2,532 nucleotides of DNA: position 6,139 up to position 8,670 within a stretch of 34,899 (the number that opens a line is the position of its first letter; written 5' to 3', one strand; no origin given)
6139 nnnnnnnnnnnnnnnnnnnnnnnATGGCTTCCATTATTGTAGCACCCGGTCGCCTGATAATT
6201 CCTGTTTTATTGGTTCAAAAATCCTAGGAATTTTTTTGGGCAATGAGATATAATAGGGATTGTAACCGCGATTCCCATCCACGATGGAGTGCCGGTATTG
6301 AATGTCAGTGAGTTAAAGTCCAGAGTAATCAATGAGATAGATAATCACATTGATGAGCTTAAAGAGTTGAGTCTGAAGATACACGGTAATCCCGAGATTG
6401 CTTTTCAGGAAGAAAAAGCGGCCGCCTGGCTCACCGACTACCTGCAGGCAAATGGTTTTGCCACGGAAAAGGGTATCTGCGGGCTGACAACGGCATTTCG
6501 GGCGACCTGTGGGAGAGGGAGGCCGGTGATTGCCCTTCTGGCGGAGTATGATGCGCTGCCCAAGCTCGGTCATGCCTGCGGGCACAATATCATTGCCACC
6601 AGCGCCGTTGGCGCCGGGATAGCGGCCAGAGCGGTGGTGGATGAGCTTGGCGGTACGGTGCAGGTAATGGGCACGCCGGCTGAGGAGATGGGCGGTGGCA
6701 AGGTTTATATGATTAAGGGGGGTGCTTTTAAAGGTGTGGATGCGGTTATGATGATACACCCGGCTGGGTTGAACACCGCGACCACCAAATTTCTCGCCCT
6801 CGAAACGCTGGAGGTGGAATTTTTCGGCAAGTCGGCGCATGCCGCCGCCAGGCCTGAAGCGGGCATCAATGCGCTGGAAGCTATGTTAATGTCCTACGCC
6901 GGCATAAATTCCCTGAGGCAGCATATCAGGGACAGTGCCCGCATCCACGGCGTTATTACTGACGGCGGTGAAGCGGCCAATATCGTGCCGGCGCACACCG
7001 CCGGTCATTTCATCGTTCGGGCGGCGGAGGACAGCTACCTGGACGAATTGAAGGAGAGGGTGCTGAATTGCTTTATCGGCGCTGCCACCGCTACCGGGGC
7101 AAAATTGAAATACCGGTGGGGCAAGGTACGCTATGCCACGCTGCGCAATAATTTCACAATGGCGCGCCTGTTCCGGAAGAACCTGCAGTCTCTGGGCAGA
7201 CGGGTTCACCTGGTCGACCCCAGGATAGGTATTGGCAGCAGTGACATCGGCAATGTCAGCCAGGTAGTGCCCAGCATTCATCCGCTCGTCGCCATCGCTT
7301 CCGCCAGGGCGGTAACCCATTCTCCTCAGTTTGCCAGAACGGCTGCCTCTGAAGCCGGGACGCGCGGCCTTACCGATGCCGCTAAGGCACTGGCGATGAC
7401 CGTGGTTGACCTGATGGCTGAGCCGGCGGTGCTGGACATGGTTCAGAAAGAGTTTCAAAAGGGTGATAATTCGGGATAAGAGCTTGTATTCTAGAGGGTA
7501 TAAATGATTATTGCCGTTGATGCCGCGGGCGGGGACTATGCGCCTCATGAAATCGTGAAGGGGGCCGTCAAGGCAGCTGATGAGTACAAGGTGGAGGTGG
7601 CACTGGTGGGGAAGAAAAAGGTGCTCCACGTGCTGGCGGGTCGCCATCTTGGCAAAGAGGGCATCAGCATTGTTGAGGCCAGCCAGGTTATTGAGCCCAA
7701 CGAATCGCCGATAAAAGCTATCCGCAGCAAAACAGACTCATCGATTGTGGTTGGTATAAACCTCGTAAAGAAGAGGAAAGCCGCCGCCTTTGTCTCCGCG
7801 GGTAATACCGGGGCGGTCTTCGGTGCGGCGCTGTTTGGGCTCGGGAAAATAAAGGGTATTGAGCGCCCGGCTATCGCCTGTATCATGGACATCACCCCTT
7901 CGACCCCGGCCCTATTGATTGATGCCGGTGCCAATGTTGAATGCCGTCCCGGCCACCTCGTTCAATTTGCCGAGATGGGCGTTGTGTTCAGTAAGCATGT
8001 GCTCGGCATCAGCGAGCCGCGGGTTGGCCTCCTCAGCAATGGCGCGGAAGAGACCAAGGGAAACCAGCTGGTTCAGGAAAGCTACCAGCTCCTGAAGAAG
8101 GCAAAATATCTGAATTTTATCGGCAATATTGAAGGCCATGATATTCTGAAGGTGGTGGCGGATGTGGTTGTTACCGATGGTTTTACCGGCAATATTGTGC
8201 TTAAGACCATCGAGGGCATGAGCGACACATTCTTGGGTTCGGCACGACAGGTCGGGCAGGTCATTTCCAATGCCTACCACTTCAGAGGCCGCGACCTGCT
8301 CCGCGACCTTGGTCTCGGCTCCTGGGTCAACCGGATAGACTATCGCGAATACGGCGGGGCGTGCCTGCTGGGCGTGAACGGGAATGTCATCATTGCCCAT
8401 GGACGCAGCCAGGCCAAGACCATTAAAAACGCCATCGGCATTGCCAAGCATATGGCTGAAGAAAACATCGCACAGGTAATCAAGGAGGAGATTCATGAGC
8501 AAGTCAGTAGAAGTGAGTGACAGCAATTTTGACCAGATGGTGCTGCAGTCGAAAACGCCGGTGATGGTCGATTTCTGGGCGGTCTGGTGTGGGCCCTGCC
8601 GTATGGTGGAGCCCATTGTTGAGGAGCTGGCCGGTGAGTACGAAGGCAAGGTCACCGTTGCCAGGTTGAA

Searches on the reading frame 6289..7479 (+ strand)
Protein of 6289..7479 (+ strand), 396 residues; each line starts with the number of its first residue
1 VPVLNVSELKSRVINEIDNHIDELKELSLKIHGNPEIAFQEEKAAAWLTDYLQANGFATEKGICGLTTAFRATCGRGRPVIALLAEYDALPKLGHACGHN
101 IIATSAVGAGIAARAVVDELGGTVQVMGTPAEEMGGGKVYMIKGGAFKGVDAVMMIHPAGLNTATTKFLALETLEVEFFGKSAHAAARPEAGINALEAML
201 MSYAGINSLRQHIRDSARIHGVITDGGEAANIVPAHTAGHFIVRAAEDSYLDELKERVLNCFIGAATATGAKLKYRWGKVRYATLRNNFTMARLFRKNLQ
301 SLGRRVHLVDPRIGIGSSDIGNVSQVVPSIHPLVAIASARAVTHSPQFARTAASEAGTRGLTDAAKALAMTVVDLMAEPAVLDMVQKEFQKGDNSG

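Call 50: search_protein_families(library=pfam, proteins=[window:6289-7479:+], max_evalue=0.001)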
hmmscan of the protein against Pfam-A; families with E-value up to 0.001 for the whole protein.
window:6289-7479:+ (396 aa): 2 families
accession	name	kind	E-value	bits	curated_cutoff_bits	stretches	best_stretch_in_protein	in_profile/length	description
PF01546.33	Peptidase_M20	-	3.7e-11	43.8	24.6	1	85-364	4-203/206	Peptidase family M20/M25/M40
PF07687.19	M20_dimer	-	2.2e-08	34.5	21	1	174-259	9-96/107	Peptidase dimerisation domain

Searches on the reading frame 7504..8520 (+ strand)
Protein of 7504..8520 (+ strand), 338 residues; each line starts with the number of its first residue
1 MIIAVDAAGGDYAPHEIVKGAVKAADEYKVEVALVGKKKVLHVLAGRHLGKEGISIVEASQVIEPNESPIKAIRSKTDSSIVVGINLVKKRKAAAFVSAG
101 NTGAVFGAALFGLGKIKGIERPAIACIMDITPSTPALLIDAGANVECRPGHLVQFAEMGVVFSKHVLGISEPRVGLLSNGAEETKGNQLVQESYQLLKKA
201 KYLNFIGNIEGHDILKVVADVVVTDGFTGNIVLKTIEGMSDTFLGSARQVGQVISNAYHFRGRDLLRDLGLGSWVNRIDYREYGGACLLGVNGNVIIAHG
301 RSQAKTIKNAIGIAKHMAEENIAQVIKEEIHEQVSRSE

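Call 50: search_protein_families(library=pfam, proteins=[window:7504-8520:+], max_evalue=0.001)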
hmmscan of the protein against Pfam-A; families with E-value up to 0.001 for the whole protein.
window:7504-8520:+ (338 aa): 1 family
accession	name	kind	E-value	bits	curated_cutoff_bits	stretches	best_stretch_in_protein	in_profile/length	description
PF02504.20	FA_synthesis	-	3.2e-96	322.7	29.1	1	2-324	2-323/324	Fatty acid synthesis protein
